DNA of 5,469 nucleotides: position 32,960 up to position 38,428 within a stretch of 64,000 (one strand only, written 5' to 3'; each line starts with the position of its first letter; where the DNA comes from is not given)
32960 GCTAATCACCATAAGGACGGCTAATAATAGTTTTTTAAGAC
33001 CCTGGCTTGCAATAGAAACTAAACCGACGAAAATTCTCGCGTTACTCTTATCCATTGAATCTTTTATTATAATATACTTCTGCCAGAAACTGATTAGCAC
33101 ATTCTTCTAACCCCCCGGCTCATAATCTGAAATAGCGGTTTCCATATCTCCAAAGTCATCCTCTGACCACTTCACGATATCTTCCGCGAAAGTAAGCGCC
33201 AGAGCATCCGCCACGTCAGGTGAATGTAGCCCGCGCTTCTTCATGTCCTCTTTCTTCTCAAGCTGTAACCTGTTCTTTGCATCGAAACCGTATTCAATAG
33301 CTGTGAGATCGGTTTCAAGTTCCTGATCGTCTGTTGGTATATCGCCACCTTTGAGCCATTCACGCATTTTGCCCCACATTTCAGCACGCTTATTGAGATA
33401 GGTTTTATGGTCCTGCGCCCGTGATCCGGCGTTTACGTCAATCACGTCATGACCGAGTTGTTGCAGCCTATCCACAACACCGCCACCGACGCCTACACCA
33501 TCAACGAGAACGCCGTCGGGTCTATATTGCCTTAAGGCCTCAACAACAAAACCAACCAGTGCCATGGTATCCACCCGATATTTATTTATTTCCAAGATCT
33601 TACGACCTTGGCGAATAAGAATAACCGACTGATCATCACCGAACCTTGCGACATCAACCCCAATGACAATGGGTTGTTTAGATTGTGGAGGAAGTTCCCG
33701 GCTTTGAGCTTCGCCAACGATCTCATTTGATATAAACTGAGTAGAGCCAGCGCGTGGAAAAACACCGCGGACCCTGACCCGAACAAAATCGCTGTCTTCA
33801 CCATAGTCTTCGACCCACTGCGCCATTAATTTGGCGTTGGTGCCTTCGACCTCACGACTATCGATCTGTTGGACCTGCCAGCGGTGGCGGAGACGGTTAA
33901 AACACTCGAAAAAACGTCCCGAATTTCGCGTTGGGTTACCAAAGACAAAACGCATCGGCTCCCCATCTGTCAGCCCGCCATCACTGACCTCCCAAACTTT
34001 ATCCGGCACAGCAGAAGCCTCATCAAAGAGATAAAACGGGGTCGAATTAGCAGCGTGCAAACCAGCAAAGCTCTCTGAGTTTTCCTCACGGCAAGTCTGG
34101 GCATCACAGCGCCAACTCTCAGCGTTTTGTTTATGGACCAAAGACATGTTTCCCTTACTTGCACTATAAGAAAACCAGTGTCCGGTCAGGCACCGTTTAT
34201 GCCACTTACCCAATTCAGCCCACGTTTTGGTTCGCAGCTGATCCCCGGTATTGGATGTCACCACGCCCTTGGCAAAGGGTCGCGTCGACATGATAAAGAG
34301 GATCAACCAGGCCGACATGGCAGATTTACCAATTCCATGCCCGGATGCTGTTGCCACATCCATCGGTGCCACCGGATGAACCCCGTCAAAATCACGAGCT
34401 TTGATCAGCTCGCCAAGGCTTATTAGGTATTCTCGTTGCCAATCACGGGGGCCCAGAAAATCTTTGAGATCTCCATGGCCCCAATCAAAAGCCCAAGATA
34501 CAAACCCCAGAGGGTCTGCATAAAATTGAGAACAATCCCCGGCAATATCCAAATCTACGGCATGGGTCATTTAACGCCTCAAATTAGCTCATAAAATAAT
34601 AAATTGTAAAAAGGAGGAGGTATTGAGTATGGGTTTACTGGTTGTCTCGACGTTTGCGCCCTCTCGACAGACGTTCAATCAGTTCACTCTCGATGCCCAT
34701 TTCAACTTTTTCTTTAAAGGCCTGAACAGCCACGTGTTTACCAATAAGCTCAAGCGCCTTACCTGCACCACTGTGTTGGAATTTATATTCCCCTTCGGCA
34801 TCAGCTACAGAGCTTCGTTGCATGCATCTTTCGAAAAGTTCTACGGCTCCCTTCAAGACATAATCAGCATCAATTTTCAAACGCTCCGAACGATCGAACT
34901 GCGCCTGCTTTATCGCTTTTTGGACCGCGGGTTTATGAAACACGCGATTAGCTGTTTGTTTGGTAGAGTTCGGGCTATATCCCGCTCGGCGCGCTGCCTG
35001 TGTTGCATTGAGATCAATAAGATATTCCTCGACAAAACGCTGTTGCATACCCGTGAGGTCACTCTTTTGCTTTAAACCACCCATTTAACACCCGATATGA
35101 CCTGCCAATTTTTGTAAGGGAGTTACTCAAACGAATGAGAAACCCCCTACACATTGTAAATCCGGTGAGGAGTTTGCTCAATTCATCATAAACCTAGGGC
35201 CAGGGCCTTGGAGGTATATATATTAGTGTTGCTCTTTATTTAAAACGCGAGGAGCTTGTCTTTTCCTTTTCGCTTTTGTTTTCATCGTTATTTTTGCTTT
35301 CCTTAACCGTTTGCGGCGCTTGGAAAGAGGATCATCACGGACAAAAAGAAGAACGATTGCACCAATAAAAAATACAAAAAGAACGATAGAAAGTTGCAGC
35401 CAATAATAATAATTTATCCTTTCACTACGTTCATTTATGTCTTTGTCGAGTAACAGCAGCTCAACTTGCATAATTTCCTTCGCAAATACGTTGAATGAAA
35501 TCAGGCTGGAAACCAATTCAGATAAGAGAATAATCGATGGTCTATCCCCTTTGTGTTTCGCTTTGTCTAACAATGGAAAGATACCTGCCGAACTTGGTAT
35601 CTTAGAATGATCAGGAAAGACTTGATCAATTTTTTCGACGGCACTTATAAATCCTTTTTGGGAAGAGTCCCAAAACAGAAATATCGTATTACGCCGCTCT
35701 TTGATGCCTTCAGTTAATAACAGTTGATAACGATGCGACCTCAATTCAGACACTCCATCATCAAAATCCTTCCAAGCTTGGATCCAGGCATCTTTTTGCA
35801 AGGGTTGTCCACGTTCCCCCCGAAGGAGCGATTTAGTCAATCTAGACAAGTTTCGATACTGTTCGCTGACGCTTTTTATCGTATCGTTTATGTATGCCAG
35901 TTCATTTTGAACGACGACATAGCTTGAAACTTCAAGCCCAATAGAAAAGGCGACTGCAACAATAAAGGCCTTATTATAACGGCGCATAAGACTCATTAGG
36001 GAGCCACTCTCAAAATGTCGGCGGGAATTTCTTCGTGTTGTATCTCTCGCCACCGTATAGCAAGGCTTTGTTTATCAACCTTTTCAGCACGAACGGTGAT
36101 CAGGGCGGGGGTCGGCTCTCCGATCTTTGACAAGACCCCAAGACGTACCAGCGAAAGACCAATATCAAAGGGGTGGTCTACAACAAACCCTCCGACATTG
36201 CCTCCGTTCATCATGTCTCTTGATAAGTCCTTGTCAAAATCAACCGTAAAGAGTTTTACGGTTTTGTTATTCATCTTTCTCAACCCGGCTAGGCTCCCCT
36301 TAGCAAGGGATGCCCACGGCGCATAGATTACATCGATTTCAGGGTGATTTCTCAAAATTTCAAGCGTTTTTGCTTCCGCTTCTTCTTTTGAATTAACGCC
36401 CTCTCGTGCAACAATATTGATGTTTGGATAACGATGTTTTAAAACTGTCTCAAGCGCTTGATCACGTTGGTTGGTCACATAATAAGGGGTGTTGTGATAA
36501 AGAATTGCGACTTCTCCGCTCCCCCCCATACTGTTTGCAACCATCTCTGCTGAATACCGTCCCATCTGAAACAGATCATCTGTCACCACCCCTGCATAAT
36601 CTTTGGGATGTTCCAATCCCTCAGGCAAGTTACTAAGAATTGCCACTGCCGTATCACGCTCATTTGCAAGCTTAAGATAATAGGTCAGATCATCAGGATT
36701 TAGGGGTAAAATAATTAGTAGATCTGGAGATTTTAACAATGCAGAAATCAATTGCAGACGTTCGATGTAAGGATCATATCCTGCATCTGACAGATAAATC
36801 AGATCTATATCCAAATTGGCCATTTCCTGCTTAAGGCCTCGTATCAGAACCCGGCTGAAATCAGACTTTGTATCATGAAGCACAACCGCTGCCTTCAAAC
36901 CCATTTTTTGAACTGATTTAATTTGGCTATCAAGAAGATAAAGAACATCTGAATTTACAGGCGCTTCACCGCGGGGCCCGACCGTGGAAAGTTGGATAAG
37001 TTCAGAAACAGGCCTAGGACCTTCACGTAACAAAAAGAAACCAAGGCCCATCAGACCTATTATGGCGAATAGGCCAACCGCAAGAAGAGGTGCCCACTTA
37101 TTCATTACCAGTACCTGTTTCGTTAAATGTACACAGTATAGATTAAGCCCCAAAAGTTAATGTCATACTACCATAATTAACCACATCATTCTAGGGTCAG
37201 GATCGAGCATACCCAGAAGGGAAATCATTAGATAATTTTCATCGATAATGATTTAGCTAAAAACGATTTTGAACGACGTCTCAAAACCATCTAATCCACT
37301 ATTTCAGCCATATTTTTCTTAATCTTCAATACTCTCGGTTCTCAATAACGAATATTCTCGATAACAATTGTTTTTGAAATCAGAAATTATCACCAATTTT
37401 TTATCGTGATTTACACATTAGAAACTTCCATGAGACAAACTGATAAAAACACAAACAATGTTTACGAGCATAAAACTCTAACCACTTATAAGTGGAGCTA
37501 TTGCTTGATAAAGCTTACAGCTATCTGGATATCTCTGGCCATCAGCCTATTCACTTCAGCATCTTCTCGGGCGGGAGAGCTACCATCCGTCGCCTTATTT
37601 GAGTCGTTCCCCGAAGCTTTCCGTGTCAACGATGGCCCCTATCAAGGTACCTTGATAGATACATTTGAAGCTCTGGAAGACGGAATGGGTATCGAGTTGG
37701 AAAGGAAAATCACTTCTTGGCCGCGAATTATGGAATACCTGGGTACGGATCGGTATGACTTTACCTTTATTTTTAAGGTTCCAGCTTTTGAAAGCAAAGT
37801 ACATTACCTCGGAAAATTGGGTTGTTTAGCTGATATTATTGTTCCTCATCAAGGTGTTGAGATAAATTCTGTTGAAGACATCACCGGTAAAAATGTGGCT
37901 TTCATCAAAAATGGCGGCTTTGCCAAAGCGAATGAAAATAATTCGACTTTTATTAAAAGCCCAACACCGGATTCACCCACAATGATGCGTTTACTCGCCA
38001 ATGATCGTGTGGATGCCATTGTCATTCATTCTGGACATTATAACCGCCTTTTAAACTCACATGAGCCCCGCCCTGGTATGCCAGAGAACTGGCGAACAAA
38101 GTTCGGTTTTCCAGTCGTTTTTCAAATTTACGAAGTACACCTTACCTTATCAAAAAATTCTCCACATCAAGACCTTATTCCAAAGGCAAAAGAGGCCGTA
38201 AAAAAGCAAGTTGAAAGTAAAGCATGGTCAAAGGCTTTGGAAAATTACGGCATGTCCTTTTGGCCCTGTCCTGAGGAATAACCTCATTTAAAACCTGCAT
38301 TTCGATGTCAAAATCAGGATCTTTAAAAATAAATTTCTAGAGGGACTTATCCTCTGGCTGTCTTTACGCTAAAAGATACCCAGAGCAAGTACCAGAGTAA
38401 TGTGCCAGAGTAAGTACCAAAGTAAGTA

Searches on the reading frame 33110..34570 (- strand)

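Call 12: search_protein_families(library=pfam, proteins=[window:33110-34570:-], max_evalue=0.001)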
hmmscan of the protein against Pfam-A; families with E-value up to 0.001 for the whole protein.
window:33110-34570:- (487 aa): 0 families

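Call 86: search_protein_families(library=phrogs, proteins=[window:33110-34570:-], max_evalue=0.00001)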
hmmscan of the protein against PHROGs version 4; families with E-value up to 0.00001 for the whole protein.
window:33110-34570:- (487 aa): 2 families
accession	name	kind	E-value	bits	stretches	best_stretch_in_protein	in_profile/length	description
phrog_5902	-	unknown function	1.5e-58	199.8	1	39-339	32-322/359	-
phrog_2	-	head and packaging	1.7e-43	150.5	1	34-470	260-599/807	terminase large subunit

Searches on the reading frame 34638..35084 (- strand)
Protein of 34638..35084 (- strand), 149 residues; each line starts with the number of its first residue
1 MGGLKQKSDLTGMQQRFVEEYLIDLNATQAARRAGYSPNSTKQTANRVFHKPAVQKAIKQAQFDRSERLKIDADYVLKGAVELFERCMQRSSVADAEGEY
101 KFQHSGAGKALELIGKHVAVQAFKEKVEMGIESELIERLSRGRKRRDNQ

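Call 12: search_protein_families(library=pfam, proteins=[window:34638-35084:-], max_evalue=0.001)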
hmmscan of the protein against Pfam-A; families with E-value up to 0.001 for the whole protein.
window:34638-35084:- (149 aa): 1 family
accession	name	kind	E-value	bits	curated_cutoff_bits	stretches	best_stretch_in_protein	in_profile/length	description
PF03592.21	Terminase_2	-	8.6e-25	88.4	26.1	1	10-129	1-137/141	Terminase small subunit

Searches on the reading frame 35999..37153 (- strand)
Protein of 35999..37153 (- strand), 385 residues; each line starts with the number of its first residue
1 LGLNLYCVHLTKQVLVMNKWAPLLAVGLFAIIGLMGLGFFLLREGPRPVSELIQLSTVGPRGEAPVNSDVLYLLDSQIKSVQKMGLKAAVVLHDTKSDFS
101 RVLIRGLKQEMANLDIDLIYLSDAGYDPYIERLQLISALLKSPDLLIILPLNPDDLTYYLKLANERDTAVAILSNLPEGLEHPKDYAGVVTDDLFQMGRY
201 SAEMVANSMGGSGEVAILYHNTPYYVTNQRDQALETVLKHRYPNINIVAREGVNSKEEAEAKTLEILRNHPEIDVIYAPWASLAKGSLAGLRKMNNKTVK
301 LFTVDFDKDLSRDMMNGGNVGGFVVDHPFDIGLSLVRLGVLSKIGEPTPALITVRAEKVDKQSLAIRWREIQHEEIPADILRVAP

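Call 12: search_protein_families(library=pfam, proteins=[window:35999-37153:-], max_evalue=0.001)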
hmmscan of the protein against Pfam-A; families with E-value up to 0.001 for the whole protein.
window:35999-37153:- (385 aa): 2 families
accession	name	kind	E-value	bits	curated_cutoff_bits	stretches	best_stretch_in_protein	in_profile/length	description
PF13407.12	Peripla_BP_4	-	3.6e-30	105.8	35.1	1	89-339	2-250/258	Periplasmic binding protein domain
PF00532.27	Peripla_BP_1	-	6.4e-06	26.3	22.2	1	89-295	5-205/281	Periplasmic binding proteins and sugar binding domain of LacI family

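Call 74: search_protein_families(library=padloc, proteins=[window:35999-37153:-], max_evalue=0.001)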
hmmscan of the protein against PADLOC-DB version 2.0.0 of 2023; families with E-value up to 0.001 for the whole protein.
window:35999-37153:- (385 aa): 0 families

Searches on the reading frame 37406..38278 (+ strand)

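Call 12: search_protein_families(library=pfam, proteins=[window:37406-38278:+], max_evalue=0.001)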
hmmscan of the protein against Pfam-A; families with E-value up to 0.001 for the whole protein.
window:37406-38278:+ (291 aa): 1 family
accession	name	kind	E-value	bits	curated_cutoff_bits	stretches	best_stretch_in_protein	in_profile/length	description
PF00497.25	SBP_bac_3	-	6.7e-05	23.1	26.4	1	69-120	11-64/132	Bacterial extracellular solute-binding proteins, family 3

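Call 74: search_protein_families(library=padloc, proteins=[window:37406-38278:+], max_evalue=0.001)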
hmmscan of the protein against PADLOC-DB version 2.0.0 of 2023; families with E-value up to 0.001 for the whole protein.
window:37406-38278:+ (291 aa): 0 families
